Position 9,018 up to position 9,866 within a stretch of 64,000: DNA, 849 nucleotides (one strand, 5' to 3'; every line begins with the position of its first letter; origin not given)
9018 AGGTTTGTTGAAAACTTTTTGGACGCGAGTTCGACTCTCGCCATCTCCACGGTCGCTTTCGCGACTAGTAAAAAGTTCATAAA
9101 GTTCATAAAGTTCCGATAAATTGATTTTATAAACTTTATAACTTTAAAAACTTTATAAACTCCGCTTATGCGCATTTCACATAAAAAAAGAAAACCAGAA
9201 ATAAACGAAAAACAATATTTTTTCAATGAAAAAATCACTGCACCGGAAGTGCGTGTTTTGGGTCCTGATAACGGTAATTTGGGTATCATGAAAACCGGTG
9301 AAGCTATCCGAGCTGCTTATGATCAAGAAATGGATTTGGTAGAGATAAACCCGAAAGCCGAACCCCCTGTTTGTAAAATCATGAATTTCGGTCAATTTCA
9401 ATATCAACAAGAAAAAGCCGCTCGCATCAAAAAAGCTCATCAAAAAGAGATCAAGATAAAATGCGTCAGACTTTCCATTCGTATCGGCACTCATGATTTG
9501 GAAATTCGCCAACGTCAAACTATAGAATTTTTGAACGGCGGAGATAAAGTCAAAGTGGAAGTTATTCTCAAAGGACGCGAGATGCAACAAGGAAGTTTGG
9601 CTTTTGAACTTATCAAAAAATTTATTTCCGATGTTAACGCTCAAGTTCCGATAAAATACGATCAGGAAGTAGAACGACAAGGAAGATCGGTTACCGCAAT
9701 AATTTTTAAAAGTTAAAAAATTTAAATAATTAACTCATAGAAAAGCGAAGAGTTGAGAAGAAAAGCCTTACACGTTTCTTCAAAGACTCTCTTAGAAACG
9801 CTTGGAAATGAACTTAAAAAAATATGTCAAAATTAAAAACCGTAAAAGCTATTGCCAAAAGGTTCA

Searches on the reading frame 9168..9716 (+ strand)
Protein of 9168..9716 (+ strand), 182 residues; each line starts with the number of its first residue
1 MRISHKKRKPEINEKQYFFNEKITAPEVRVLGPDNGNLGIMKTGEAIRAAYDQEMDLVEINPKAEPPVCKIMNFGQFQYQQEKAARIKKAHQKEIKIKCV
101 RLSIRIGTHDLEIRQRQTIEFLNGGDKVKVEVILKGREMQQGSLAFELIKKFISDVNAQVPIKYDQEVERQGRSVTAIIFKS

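Call 43: search_protein_families(library=pfam, proteins=[window:9168-9716:+], max_evalue=0.01)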
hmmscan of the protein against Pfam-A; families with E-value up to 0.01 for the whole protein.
window:9168-9716:+ (182 aa): 2 families
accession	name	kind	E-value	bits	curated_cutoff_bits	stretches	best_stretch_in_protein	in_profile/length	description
PF05198.21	IF3_N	-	2.7e-27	95.1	26.9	1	20-86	2-68/70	Translation initiation factor IF-3, N-terminal domain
PF00707.27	IF3_C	-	1.9e-19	69.8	34.8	1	95-179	1-83/86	Translation initiation factor IF-3, C-terminal domain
